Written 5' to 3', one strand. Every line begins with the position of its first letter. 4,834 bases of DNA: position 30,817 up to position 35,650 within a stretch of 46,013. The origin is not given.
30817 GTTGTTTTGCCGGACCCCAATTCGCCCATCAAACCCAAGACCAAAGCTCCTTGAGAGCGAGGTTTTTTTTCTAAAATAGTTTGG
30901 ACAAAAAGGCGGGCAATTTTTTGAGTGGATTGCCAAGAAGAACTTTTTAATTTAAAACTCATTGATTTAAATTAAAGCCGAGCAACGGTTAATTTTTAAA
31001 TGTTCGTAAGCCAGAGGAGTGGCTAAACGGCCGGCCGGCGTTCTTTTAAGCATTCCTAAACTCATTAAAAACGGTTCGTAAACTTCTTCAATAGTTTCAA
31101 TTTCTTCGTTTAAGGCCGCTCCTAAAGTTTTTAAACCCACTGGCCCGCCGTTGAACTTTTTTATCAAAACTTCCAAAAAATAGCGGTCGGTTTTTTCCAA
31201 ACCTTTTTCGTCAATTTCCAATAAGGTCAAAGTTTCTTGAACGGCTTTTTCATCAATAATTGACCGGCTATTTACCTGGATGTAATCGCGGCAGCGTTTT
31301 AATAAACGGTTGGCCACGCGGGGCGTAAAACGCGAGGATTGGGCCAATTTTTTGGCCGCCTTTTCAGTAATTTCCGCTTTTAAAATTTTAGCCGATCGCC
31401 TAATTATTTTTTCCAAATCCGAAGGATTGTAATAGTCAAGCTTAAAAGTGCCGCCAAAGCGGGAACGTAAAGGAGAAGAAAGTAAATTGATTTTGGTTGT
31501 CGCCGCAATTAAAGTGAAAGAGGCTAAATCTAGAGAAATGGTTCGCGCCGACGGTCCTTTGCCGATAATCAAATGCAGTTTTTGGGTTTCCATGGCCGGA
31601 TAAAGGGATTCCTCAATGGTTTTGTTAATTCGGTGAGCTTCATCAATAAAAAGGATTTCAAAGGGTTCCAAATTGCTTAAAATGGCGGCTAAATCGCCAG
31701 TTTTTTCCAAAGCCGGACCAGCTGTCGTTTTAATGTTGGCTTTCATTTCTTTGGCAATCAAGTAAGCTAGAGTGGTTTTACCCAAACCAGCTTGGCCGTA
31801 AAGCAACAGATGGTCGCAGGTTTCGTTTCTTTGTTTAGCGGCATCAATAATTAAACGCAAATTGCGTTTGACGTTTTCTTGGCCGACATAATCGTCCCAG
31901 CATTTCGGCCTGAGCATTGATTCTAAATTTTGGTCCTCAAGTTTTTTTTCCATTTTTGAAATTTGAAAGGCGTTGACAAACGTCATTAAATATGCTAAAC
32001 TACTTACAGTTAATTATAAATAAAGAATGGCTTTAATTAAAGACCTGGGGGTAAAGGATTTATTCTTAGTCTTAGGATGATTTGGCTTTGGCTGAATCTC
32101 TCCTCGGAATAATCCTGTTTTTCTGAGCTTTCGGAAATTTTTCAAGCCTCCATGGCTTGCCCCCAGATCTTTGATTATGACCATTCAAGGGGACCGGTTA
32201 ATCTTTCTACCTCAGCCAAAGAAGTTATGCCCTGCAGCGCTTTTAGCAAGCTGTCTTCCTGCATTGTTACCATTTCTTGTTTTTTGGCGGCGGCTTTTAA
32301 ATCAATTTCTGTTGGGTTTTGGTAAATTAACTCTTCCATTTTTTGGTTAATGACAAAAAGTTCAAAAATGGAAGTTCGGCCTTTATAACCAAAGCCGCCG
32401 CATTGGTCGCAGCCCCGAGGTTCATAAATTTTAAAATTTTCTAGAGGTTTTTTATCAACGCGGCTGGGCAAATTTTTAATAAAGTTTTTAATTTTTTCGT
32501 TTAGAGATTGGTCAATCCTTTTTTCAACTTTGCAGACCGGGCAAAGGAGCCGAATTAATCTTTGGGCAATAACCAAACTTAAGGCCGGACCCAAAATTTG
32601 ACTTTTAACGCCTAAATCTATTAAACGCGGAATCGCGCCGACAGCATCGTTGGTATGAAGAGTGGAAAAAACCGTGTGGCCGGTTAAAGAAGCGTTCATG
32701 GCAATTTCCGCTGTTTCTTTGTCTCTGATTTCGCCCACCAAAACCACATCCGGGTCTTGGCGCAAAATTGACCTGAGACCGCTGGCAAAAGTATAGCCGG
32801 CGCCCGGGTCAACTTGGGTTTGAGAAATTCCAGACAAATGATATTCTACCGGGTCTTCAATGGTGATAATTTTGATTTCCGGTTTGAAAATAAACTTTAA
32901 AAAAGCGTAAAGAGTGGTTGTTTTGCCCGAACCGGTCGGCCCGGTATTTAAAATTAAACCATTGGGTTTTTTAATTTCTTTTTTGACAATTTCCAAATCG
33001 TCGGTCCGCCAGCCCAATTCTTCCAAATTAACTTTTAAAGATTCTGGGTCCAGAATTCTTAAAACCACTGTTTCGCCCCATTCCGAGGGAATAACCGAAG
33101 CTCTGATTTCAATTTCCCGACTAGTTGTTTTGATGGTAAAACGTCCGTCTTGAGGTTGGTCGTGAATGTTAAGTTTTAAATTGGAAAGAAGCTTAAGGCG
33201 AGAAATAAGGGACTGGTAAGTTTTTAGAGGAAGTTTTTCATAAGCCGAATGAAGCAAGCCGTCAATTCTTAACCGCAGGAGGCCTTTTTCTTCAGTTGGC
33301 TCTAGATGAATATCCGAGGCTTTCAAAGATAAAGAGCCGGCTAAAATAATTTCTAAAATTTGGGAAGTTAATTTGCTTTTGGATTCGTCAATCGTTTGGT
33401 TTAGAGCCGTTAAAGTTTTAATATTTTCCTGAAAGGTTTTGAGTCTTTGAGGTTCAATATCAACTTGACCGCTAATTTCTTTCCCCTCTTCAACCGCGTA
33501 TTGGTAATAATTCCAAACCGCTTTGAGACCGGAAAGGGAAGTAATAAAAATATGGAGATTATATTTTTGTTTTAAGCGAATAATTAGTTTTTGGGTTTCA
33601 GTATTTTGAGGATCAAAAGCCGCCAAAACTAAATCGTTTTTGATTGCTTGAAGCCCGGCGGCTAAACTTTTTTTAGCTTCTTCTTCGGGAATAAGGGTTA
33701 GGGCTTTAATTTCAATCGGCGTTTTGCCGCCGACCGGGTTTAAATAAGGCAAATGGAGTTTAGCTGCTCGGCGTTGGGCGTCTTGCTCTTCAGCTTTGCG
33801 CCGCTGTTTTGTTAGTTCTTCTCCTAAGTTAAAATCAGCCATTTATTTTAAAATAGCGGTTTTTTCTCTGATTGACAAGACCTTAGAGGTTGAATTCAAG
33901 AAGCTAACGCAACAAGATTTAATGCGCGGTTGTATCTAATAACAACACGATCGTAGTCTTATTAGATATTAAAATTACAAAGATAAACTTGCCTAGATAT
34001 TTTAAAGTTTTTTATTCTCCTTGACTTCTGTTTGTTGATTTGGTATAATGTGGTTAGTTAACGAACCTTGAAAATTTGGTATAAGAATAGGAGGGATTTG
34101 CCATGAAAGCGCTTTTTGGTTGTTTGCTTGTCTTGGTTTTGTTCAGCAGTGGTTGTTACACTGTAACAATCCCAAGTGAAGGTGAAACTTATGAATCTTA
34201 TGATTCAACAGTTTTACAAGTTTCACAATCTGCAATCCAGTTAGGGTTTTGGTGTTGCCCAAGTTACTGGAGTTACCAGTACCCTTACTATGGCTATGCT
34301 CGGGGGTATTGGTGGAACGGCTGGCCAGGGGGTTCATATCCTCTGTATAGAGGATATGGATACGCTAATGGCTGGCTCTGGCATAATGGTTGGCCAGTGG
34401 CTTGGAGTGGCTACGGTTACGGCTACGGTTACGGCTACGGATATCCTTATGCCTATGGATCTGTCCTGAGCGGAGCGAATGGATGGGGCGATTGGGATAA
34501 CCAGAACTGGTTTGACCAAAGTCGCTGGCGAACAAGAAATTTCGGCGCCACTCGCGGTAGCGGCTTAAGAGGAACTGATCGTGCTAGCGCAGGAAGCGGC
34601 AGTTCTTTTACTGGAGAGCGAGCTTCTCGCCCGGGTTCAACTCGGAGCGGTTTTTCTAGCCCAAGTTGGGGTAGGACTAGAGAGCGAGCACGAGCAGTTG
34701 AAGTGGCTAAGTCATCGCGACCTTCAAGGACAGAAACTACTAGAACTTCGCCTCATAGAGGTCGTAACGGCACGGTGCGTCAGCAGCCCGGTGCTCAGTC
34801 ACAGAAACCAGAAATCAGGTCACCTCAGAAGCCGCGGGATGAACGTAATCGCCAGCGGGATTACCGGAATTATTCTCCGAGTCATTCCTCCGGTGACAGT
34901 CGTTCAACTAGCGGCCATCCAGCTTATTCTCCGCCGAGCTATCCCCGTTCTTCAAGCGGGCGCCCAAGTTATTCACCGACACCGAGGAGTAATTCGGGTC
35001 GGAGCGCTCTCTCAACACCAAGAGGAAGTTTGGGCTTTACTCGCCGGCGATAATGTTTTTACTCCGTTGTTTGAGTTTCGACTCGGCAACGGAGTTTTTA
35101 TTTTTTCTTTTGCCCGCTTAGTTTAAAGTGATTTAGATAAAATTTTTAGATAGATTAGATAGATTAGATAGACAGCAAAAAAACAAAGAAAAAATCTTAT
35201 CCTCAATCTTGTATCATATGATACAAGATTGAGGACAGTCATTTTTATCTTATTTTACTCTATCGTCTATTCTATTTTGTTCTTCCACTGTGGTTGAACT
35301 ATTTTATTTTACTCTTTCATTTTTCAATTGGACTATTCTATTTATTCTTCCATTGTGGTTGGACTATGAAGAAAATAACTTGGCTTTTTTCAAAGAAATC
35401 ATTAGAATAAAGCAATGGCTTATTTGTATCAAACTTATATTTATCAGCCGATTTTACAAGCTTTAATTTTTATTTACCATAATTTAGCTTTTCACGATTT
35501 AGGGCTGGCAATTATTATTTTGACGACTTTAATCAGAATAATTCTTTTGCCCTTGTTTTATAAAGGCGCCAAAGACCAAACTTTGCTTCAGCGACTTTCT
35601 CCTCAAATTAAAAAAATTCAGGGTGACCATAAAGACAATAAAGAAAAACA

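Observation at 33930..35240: GC-rich, strongly expressed-looking gene for a low-complexity W/Y/G + R/S/P lipoprotein, flanked by TAGATA motifs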

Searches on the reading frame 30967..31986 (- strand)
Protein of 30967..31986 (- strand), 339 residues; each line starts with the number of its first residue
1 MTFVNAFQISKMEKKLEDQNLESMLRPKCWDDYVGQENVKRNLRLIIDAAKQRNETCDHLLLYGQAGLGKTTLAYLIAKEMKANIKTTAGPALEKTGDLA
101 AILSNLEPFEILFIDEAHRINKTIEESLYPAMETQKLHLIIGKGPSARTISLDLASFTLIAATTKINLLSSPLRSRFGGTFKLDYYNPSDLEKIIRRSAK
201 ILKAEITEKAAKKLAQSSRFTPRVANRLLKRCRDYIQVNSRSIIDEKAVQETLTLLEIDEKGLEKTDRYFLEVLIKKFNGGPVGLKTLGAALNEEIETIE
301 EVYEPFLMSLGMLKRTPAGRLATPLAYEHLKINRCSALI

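Call 7: search_protein_families(library=pfam, proteins=[window:30967-31986:-], max_evalue=0.01)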
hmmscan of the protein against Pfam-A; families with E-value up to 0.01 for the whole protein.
window:30967-31986:- (339 aa): 20 families
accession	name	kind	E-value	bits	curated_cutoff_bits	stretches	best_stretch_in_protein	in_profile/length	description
PF05496.18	RuvB_N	-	1.3e-67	226.9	27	1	25-182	1-158/159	Holliday junction DNA helicase RuvB P-loop domain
PF17864.7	AAA_lid_4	-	4.6e-26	90.8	27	1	186-259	1-74/74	RuvB AAA lid domain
PF05491.19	RuvB_C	-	4.1e-23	81.6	24.7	1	260-331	1-72/72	RuvB C-terminal winged helix domain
PF00004.35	AAA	-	4.4e-18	66.4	21.2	1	60-183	1-129/131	ATPase family associated with various cellular activities (AAA)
PF07728.20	AAA_5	-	1.2e-08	35.4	22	1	59-177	1-139/139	AAA domain (dynein-related subfamily)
PF06068.19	TIP49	-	1e-05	25.3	23.8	1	30-86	23-79/347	TIP49 P-loop domain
PF00910.28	RNA_helicase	-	6.6e-05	23.8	21.5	1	61-139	2-82/105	RNA helicase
PF00931.28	NB-ARC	-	0.00027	20.7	23.5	0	54-82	15-43/248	NB-ARC domain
PF13401.12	AAA_22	-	0.00029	21.6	27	0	55-81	3-29/130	AAA domain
PF20720.3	nSTAND3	-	0.00029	21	27.2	1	48-84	8-44/155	Novel STAND NTPase 3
PF13191.12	AAA_16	-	0.00043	21.2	32.6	1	34-84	3-51/167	AAA ATPase domain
PF00493.29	MCM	-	0.00082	19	23.3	0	14-138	7-151/224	MCM P-loop domain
PF01078.27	Mg_chelatase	-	0.001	18.9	20.3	0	32-78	4-43/207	Magnesium chelatase, subunit ChlI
PF13173.12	AAA_14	-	0.0015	19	27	1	60-148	5-101/129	AAA domain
PF25199.1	nSTAND_NTPase5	-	0.0022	18.3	34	1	46-141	32-130/145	Novel STAND NTPase 5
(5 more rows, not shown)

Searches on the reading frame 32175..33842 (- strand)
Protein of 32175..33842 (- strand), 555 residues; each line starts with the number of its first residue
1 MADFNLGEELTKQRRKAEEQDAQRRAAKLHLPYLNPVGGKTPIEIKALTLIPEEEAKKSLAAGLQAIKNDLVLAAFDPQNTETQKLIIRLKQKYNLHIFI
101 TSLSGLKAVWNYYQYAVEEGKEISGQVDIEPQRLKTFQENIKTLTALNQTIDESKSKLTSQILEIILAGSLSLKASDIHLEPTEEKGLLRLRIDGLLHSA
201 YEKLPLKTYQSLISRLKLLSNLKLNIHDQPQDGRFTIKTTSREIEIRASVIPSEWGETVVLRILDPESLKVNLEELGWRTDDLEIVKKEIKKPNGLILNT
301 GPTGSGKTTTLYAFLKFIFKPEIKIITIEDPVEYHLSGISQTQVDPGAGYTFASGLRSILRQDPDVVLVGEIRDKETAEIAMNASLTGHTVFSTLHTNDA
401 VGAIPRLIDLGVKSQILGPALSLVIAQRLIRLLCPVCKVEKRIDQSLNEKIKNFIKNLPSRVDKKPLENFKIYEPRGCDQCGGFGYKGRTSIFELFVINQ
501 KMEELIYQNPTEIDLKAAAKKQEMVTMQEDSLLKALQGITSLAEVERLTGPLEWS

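Call 7: search_protein_families(library=pfam, proteins=[window:32175-33842:-], max_evalue=0.01)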
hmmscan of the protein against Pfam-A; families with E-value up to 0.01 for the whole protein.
window:32175-33842:- (555 aa): 2 families
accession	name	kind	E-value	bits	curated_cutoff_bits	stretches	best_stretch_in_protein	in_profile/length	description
PF00437.27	T2SSE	-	6.4e-120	400.6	24.9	1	159-547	8-370/370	Type II/IV secretion system protein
PF05157.20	MshEN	-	0.0041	17.5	23.1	1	42-114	12-84/90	MshEN domain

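Call 13: find_related_loci(query=window:32175-33842:-, collection=genome_contigs, flank=6000)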
Query window:32175-33842:- (555 aa) in genome_contigs; peptide patterns used: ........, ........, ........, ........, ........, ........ (x = any residue, [..] = any of these).
315 stretches matched a pattern; 49 encode a relative of the query (tblastn E <= 1e-3); 49 distinct loci.
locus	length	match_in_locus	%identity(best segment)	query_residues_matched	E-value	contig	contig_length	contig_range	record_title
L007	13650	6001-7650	65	5-554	0e+0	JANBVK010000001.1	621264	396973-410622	MAG: Patescibacteria group bacterium isolate AMOR_Bin_147 NODE_1_length_621264_cov_13.613588, whole genome shotgun seque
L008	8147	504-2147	55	8-554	0e+0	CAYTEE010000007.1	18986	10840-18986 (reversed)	MAG TPA_asm: uncultured Candidatus Saccharibacteria bacterium isolate SRP050083_co2_44 genome assembly, contig: NODE_198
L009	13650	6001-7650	54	6-554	0e+0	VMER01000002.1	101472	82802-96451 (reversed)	MAG: Parcubacteria group bacterium LiPW_15 LiPW15_scaffold_155, whole genome shotgun sequence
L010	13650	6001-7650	54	7-555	0e+0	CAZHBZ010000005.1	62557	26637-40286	MAG TPA_asm: uncultured Candidatus Saccharibacteria bacterium isolate SRP278252_co2_848 genome assembly, contig: NODE_75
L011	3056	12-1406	57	92-554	0e+0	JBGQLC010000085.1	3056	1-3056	MAG: Candidatus Paceibacteria bacterium isolate OBJ2_061818_050_47 k141_650180_length_3056_cov_6.0000, whole genome shot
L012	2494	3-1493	54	64-555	0e+0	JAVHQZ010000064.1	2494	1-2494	MAG: Candidatus Paceibacterota bacterium isolate WB01no18_49_12 NODE_30223_length_2494_cov_5.838458, whole genome shotgu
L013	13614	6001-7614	48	12-548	3e-158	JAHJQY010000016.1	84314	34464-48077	MAG: Patescibacteria group bacterium isolate OS_PC_MetaG.mb.122 OS_PC_MetaG.mb.122_k141_413788, whole genome shotgun seq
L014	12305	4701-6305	46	14-548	5e-156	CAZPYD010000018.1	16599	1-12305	MAG TPA_asm: uncultured Candidatus Saccharibacteria bacterium isolate SRP077602_co6_10 genome assembly, contig: NODE_552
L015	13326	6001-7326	54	109-550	1e-148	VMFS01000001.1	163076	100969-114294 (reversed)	MAG: Parcubacteria group bacterium Gr01-1014_30 G01um101430_scaffold_39, whole genome shotgun sequence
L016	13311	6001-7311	53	122-549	7e-144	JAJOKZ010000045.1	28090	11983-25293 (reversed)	MAG: Candidatus Paceibacterota bacterium isolate MAG-494 c_000000000025, whole genome shotgun sequence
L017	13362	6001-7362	52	111-554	1e-143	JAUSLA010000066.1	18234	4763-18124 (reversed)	MAG: bacterium isolate E14_metabat.bin.93 E14_k141_877537, whole genome shotgun sequence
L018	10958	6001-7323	51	118-555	7e-143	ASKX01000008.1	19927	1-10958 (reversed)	Candidatus Paceibacter normanii SCGC AAA255-P19 A255P19DRAFT_contig_5_1.8_C, whole genome shotgun sequence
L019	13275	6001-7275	53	121-550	4e-142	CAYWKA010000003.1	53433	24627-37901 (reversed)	MAG TPA_asm: uncultured Candidatus Saccharibacteria bacterium isolate binchicken_co34_241 genome assembly, contig: NODE_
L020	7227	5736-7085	51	107-550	7e-142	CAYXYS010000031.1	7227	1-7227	MAG TPA_asm: uncultured Candidatus Saccharibacteria bacterium isolate binchicken_co19_586 genome assembly, contig: NODE_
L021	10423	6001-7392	50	86-550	9e-142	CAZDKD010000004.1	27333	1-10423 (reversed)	MAG TPA_asm: uncultured Candidatus Saccharibacteria bacterium isolate binchicken_co262_124 genome assembly, contig: NODE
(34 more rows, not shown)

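Call 25: find_homologous_proteins(query=window:32175-33842:-, max_evalue=1e-100)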
Query window:32175-33842:- (555 aa): 6777 proteins with E <= 1e-100 among 8000 candidates; the best 120 are listed.
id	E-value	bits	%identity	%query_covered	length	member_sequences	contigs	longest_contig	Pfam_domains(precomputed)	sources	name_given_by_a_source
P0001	0.0e+0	1213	100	100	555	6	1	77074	PF00437.27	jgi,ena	-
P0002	3.4e-279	945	76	100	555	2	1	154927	PF05157.21,PF00437.27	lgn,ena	-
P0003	8.7e-245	832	68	99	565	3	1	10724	PF05157.21,PF00437.27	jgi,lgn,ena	-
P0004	5.1e-240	816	68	99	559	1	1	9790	PF05157.21,PF00437.27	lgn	-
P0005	1.3e-239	815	66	100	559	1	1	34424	PF05157.21,PF00437.27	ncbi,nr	ncbi:type II/IV secretion system protein [Candidatus Jorgensenbacteria bacterium]|nr:type II/IV secr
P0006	1.8e-239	814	67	98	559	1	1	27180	PF05157.21,PF00437.27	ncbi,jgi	jgi:type II secretory ATPase GspE/PulE/Tfp pilus assembly ATPase PilB-like protein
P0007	1.0e-238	812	67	99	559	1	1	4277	PF00437.27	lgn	-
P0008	8.4e-238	809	68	99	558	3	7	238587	PF05157.21,PF00437.27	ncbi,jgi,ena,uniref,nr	ncbi:MAG: hypothetical protein UY26_C0001G0063 [Candidatus Jorgensenbacteria bacterium GW2011_GWA1_4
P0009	6.8e-237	806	66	99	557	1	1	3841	PF00437.27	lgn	-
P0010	2.4e-236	804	66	99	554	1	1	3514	PF05157.21,PF00437.27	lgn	-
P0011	2.7e-236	804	67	99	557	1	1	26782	PF05157.21,PF00437.27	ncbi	-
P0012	3.4e-236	803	66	99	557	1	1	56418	PF00437.27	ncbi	ncbi:MAG: GspE/PulE family protein [Candidatus Jorgensenbacteria bacterium]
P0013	1.5e-235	801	66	99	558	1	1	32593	PF05157.21,PF00437.27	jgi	-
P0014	3.6e-235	800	65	99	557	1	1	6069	PF00437.27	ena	-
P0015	4.0e-235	800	65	99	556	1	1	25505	PF05157.21,PF00437.27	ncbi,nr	ncbi:MAG: GspE/PulE family protein [Patescibacteria group bacterium]|nr:GspE/PulE family protein [Pa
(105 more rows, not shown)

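Call 26: find_encoding_contigs(protein=P0002, flank=8000, max_places=2)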
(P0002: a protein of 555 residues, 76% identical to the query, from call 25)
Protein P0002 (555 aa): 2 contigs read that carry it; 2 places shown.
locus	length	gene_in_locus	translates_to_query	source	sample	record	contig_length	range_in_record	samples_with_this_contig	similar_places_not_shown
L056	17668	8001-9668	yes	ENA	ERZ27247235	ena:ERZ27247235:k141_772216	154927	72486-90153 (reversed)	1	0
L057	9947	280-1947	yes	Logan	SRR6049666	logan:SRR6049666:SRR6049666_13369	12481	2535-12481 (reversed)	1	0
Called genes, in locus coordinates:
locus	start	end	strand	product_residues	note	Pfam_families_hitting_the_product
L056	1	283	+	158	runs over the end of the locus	PF12666:PrgI (weak)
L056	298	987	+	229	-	PF26593:TraC-like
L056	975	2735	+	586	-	PF01935:DUF87, PF12846:AAA_10, PF19044:P-loop_TraG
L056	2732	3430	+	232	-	-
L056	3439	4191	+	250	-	PF18895:T4SS_pilin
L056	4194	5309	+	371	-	-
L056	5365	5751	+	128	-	PF05635:23S_rRNA_IVP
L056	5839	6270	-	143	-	PF01424:R3H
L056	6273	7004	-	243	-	PF02096:60KD_IMP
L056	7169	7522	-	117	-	-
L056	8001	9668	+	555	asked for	PF05157:MshEN, PF00437:T2SSE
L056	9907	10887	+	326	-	PF05496:RuvB_N, PF00004:AAA, PF07728:AAA_5, PF17864:AAA_lid_4, PF05491:WHD_RuvB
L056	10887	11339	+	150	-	PF02367:TsaE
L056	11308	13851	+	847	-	PF02739:5_3_exonuc_N, PF01367:5_3_exonuc, PF22619:DNA_polI_exo1 (faint), PF00476:DNA_pol_A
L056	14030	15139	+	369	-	PF00989:PAS (weak), PF00512:HisKA, PF02518:HATPase_c, PF13589:HATPase_c_3 (weak)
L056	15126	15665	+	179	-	PF20772:TACO1_YebC_N, PF01709:Transcrip_reg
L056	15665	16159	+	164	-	PF02075:RuvC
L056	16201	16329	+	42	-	-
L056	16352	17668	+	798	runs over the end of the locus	PF00912:Transgly, PF00905:Transpeptidase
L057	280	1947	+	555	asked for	PF05157:MshEN, PF00437:T2SSE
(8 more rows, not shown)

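Call 27: find_encoding_contigs(protein=P0003, flank=6000, max_places=2)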
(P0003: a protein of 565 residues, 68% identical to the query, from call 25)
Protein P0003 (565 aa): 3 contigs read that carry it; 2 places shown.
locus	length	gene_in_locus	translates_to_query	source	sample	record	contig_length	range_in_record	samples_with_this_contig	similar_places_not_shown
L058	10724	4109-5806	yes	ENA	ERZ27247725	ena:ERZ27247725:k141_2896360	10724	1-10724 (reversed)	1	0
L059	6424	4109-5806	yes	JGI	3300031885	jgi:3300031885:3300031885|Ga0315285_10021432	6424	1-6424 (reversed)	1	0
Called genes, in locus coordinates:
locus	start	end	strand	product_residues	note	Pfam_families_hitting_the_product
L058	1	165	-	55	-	?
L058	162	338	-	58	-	PF04014:MazE_antitoxin (weak)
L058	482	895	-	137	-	PF01951:Archease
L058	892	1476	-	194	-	PF01330:RuvA_N, PF00633:HHH (faint), PF14520:HHH_5, PF07499:RuvA_C (weak)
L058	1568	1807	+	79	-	PF01649:Ribosomal_S20p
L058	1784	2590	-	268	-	-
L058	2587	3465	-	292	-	PF01149:Fapy_DNA_glyco, PF06831:H2TH, PF06827:zf-FPG_IleRS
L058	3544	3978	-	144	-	-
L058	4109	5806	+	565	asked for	PF05157:MshEN, PF00437:T2SSE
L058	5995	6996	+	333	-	PF05496:RuvB_N, PF07728:AAA_5 (faint), PF00004:AAA, PF17864:AAA_lid_4, PF05491:WHD_RuvB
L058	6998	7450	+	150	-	PF02367:TsaE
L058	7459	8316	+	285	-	PF00763:THF_DHG_CYH, PF02882:THF_DHG_CYH_C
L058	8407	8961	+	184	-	-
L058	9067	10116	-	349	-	PF00154:RecA_N, PF08423:Rad51, PF06745:ATPase (weak), PF13481:AAA_25 (faint), PF27531:MT3502_N (weak), PF21096:RecA_C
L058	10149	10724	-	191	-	?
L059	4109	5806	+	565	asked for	PF05157:MshEN, PF00437:T2SSE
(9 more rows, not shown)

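Call 28: find_encoding_contigs(protein=P0008, flank=6000, max_places=2)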
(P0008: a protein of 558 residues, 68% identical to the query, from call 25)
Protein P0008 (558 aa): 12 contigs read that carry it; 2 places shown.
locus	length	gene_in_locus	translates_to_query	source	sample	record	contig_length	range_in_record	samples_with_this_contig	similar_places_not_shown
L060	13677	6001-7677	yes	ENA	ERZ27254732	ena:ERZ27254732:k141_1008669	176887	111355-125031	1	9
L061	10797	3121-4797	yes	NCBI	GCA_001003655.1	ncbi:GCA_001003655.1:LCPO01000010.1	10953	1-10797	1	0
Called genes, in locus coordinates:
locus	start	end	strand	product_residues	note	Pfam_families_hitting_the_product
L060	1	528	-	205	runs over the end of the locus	PF18306:LDcluster4, PF03641:Lysine_decarbox (weak)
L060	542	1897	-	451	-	PF00753:Lactamase_B, PF23023:Anti-Pycsar_Apyc1, PF12706:Lactamase_B_2, PF16661:Lactamase_B_6, PF10996:Beta-Casp, PF07521:RMMBL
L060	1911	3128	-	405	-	PF08245:Mur_ligase_M, PF02875:Mur_ligase_C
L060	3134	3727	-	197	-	PF01330:RuvA_N, PF14520:HHH_5, PF07499:RuvA_C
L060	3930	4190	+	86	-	PF01649:Ribosomal_S20p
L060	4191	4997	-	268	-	-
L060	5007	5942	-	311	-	PF01149:Fapy_DNA_glyco, PF06831:H2TH, PF06827:zf-FPG_IleRS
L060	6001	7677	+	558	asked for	PF05157:MshEN (weak), PF00437:T2SSE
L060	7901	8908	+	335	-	PF05496:RuvB_N, PF00004:AAA, PF07728:AAA_5 (weak), PF17864:AAA_lid_4, PF05491:WHD_RuvB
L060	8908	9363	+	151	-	PF02367:TsaE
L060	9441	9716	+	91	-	PF01022:HTH_5, PF13412:HTH_24 (weak)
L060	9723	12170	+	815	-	PF02739:5_3_exonuc_N, PF01367:5_3_exonuc, PF00476:DNA_pol_A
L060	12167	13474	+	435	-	PF00989:PAS (weak), PF00512:HisKA, PF02518:HATPase_c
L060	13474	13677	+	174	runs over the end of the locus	PF20772:TACO1_YebC_N, PF01709:Transcrip_reg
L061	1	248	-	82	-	?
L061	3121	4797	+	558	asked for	PF05157:MshEN (weak), PF00437:T2SSE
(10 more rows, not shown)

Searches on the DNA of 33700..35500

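Call 55: search_rna_families(source=window, start=33700, end=35500, threshold=evalue, max_evalue=1)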
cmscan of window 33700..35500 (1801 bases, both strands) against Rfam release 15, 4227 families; matches with E-value up to 1: 1.
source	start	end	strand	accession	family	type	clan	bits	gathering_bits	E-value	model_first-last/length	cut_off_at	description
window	34942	35102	+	RF02837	anti-hemB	Gene; sRNA;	-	19.6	49.5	0.12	1-81/81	no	Burkholderia RNA 7 (anti-hemB)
